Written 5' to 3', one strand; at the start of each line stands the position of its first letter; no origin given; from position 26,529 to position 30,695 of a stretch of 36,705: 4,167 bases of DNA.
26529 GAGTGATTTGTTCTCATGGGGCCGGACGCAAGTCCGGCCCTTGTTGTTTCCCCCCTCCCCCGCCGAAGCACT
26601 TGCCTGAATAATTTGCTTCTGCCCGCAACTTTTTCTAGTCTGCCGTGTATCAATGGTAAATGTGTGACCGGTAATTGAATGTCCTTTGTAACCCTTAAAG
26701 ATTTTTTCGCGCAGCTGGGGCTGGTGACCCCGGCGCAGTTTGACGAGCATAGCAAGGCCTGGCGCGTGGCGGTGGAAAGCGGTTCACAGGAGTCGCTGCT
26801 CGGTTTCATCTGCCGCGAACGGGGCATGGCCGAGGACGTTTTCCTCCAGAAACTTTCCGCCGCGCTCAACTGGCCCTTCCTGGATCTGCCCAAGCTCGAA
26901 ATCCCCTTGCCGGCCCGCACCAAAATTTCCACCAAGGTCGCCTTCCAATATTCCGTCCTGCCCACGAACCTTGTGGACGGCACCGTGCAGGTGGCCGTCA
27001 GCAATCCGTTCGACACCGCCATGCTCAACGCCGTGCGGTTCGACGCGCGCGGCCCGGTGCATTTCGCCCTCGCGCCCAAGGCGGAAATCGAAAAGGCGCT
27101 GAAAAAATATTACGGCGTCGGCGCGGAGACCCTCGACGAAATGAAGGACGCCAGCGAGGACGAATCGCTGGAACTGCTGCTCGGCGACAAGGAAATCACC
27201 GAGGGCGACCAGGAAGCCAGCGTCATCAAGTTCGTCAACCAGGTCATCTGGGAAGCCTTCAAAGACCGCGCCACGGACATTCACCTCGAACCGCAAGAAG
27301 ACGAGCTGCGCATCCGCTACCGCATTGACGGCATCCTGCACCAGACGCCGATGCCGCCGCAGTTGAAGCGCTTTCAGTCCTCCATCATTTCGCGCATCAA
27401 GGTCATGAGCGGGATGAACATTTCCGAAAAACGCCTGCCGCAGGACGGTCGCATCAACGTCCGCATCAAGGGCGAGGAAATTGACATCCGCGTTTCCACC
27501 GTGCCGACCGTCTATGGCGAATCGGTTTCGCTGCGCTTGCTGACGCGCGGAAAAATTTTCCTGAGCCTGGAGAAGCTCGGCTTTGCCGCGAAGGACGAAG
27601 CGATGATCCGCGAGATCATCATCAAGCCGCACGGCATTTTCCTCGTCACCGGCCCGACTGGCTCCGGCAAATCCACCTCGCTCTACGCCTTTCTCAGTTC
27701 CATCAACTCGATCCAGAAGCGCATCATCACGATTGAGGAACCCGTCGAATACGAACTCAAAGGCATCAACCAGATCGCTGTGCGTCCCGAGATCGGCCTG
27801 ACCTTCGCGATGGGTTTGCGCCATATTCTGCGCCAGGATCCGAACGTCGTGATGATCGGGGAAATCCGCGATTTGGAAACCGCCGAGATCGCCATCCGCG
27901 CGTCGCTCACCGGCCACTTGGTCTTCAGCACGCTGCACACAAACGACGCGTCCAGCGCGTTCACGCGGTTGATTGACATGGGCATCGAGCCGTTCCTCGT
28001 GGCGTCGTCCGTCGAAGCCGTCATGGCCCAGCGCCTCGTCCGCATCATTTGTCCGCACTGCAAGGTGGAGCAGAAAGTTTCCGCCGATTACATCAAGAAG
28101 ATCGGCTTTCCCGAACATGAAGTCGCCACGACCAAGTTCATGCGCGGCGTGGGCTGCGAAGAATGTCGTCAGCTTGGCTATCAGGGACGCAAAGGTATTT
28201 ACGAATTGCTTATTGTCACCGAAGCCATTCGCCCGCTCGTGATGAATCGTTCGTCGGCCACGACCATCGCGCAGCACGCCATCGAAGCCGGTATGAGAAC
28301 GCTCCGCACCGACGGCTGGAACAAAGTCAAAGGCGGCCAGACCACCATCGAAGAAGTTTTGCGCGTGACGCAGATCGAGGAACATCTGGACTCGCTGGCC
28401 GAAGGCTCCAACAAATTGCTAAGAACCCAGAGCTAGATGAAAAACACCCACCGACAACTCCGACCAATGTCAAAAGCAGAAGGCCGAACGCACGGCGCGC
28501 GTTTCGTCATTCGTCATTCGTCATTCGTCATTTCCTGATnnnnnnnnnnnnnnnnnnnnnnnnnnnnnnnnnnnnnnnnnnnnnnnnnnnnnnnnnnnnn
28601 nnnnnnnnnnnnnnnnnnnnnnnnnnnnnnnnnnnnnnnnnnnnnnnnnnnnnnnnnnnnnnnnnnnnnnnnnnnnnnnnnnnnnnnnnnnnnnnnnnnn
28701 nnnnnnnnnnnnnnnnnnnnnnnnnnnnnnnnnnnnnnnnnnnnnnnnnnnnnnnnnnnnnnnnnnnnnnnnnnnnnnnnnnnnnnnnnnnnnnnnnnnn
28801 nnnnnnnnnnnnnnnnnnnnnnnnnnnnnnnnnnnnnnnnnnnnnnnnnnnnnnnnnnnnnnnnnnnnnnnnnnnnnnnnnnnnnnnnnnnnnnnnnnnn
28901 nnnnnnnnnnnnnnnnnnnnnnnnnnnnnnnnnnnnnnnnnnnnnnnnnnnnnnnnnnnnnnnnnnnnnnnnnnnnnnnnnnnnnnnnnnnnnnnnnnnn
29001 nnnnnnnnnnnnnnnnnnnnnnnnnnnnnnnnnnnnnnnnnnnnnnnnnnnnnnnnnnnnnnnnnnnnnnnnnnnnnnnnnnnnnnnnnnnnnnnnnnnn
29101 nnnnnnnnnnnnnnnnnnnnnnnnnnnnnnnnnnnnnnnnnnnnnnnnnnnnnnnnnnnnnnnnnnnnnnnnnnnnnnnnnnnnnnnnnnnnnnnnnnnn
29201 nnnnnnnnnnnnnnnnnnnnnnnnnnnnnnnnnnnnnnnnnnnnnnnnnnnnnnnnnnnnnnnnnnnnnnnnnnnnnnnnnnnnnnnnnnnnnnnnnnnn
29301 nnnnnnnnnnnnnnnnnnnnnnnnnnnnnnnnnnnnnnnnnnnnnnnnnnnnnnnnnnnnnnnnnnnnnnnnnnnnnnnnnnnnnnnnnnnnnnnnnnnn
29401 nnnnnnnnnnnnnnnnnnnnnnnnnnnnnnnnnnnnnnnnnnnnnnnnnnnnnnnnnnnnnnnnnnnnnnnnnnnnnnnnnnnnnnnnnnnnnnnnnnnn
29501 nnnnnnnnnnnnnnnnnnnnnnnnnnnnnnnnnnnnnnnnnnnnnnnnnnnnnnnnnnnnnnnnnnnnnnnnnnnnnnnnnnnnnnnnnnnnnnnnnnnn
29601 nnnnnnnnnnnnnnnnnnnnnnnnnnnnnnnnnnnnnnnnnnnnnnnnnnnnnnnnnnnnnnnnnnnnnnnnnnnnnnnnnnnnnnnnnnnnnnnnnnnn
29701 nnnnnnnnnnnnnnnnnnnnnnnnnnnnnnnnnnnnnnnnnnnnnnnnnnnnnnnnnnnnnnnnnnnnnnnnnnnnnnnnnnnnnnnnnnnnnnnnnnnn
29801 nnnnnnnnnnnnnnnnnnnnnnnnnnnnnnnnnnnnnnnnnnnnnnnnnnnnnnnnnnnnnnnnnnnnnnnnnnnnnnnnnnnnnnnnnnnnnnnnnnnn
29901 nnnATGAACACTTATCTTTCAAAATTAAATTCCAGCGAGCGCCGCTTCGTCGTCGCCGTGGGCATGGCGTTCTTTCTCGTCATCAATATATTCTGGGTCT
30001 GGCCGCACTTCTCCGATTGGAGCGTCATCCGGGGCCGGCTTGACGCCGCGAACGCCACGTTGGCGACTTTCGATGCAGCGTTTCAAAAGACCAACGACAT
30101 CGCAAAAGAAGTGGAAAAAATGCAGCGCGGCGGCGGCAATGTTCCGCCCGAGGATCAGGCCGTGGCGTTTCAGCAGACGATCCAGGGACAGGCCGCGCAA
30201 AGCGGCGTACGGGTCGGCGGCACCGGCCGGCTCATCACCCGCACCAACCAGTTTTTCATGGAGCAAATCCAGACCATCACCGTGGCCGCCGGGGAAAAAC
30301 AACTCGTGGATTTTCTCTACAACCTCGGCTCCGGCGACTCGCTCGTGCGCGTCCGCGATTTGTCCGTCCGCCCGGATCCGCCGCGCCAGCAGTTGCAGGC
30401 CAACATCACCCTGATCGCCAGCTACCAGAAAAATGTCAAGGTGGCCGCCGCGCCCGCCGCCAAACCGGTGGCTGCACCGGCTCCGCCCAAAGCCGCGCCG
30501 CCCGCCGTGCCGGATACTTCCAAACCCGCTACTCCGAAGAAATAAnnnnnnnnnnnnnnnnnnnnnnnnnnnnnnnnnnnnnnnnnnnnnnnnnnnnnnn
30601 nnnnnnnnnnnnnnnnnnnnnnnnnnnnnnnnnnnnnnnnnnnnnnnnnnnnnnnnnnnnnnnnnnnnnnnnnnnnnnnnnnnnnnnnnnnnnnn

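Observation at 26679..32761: Stand-alone E-L-M-D secretion/pilus core with no platform protein, pilins or prepilin peptidase nearby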

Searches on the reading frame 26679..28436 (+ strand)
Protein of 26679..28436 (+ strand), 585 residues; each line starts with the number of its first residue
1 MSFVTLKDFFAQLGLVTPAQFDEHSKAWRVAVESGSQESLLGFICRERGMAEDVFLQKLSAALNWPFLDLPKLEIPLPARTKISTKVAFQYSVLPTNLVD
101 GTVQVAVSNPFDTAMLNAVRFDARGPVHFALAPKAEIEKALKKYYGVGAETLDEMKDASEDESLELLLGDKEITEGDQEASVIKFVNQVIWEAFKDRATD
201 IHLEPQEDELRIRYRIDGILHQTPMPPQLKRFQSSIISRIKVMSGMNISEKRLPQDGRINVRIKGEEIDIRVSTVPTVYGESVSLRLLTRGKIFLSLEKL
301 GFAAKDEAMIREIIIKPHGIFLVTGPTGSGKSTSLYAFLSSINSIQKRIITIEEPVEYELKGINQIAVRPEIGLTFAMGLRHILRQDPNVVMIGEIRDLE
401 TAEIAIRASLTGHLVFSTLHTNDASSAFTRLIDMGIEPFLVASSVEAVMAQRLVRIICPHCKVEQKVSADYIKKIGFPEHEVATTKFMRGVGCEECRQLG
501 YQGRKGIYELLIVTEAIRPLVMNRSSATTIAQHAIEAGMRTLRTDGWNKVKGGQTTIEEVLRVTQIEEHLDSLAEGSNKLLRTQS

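Call 7: search_protein_families(library=pfam, proteins=[window:26679-28436:+], max_evalue=0.1)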
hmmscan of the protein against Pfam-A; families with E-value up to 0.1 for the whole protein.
window:26679-28436:+ (585 aa): 11 families
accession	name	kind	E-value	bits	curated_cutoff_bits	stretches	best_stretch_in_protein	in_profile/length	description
PF00437.27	T2SSE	-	3.6e-137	457.4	24.9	1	177-562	3-370/370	Type II/IV secretion system protein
PF05157.20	MshEN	-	1.1e-14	54.6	23.1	1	65-148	3-87/90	MshEN domain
PF13604.12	AAA_30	-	7.2e-05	23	27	1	307-344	7-44/191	AAA domain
PF13555.12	AAA_29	-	0.00018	21.6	27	1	312-337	16-41/61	P-loop containing region of AAA domain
PF13401.12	AAA_22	-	0.00064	20.5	27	1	318-363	5-50/130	AAA domain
PF13476.12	AAA_23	-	0.0026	18.9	27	1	318-338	19-39/201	AAA domain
PF25199.1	nSTAND_NTPase5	-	0.0069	16.6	34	1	318-355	41-79/145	Novel STAND NTPase 5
PF13191.12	AAA_16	-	0.011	16.6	32.6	1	319-415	25-113/167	AAA ATPase domain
PF01580.24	FtsK_SpoIIIE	-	0.012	15.5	24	1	300-342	22-63/221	FtsK/SpoIIIE family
PF13173.12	AAA_14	-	0.022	15.2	27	1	319-408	3-83/129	AAA domain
PF00005.33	ABC_tran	-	0.035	15.1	25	1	315-358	8-51/137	ABC transporter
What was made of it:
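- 26679..28436 (+): GspE/PilB-type assembly ATPase (585 aa). Pfam T2SSE 3.6e-137 and MshEN 1.1e-14 (call 7).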

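Call 11: search_protein_families(library=ncbifam, proteins=[window:26679-28436:+], max_evalue=0.1)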
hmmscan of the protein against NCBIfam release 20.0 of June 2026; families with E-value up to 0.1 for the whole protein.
window:26679-28436:+ (585 aa): 27 families (the best 25 are shown)
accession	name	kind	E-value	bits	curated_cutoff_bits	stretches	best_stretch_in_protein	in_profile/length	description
TIGR02533.1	type_II_gspE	equivalog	2.6e-185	616.7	630.25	1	82-564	3-486/486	type II secretion system ATPase GspE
TIGR02538.1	type_IV_pilB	equivalog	7.2e-176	586.1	675.65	1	34-565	25-563/564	type IV-A pilus assembly ATPase PilB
NF053534.1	T4PilAsmATPsTfpB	equivalog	1e-142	476.5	850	1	47-564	60-582/584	type IV pilus assembly ATPase TfpB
NF007755.0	PRK10436.1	equivalog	1.6e-134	449.1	617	1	90-567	16-462/465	type II secretion system protein GspE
NF041000.1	ATPase_ComGA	equivalog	2.2e-74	249.8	300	1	188-455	2-266/267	competence type IV pilus ATPase ComGA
TIGR01420.1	pilT_fam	subfamily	1.7e-52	178.7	319.1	1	187-455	3-269/343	PilT/PilU family type 4a pilus ATPase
TIGR02525.1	plasmid_TraJ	equivalog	1.7e-25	89.8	368.3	1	312-434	143-272/372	plasmid transfer ATPase TraJ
TIGR02524.1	dot_icm_DotB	equivalog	6e-21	75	463.3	1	309-433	125-258/358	Dot/Icm type IV secretion system ATPase DotB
TIGR02782.1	TrbB_P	equivalog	3.8e-15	56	304.55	1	303-437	122-257/303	P-type conjugative transfer ATPase TrbB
TIGR03819.1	heli_sec_ATPase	hypoth_equivalog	2.7e-14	53.1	373.15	1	239-453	102-319/340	TadA family conjugal transfer-associated ATPase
NF058587.1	archaellum_moto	equivalog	9.1e-13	47.8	550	1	320-436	277-398/527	archaellum flagellar ATPase motor FlaI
NF010469.0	PRK13894.1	subfamily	3.2e-12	46.4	508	1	305-434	137-267/320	conjugal transfer ATPase TrbB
TIGR02788.1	VirB11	equivalog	8.7e-12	44.7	249.95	1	309-436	136-267/308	P-type DNA transfer ATPase VirB11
NF010407.0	PRK13833.1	subfamily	1.3e-10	41.3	499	1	304-437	131-265/323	conjugal transfer protein TrbB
NF053672.1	bindosome_BasE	exception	8.7e-08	31.3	1000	1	319-437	271-395/512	bindosome assembly system ATPase subunit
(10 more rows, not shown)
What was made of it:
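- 26679..28436 (+): NCBIfam GspE 616.7 bits (cutoff 630) and PilB 586 bits (cutoff 675) (call 11).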

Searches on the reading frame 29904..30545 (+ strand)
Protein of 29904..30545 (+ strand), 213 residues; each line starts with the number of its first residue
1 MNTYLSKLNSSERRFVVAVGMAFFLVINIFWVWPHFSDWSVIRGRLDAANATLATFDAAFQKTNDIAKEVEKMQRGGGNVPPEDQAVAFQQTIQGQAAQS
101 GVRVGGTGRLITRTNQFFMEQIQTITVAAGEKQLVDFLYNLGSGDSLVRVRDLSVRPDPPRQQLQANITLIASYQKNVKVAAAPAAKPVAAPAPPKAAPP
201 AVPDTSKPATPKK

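Call 7: search_protein_families(library=pfam, proteins=[window:29904-30545:+], max_evalue=0.1)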
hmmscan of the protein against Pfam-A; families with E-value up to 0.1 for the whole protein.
window:29904-30545:+ (213 aa): 3 families
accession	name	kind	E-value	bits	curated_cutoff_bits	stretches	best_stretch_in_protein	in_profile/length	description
PF04612.17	T2SSM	-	1.2e-06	29.2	27.8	1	3-170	6-156/160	Type II secretion system (T2SS), protein M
PF10741.14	T2SSM_b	-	0.0015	18.9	21.7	1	86-163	16-91/111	Type II secretion system (T2SS), protein M subtype b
PF00083.30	Sugar_tr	-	0.077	12.3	22.3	1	14-76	171-234/452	Sugar (and other) transporter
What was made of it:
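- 29904..30545 (+): GspM/PilO-like bitopic protein (213 aa) with a Pro/Ala-rich C-terminal tail. Pfam T2SSM 29.2 bits (cutoff 27.8) and T2SSM_b (call 7).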

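Call 11: search_protein_families(library=ncbifam, proteins=[window:29904-30545:+], max_evalue=0.1)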
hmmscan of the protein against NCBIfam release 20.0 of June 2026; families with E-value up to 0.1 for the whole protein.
window:29904-30545:+ (213 aa): 1 family
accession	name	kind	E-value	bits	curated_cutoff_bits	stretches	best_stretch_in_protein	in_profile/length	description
NF040576.1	T2SS_GspM_XpsM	equivalog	4e-13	49.4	60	1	16-163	4-158/180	type II secretion system protein GspM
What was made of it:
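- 29904..30545 (+): NCBIfam GspM_XpsM 49.4 bits (cutoff 60) (call 11).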

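Call 79: search_solved_structures(query=window:29904-30545:+, max_evalue=1)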
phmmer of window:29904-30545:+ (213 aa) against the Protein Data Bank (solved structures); distinct sequences matched with E-value up to 1: 9.
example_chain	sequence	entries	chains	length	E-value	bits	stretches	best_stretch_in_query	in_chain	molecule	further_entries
2rjz_A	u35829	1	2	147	0.24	14.4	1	81-177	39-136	PilO protein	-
5uvr_A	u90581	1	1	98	0.33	13.9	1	113-177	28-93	PilO protein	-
2v7c_A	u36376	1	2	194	0.33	13.9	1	104-154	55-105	ORPHAN NUCLEAR RECEPTOR NR1D2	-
3cqv_A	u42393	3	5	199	0.35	13.9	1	104-154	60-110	Nuclear receptor subfamily 1 group D member 2 | Nuclear receptor Rev-ErbA beta variant 1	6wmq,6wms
4n73_A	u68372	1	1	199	0.35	13.9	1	104-154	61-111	Nuclear receptor subfamily 1 group D member 2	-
4a46_A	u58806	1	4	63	0.41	13.6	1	85-131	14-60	SSR2857 PROTEIN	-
1sb6_A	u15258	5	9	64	0.43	13.6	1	84-131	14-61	copper chaperone ScAtx1 | SSR2857 PROTEIN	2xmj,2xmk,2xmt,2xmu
4a47_A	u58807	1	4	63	0.59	13.1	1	86-131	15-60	SSR2857 PROTEIN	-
2xmm_A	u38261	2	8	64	0.62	13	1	84-130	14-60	SSR2857 PROTEIN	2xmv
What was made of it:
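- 29904..30545 (+): The weak best PDB sequence hits are PilO (call 79).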
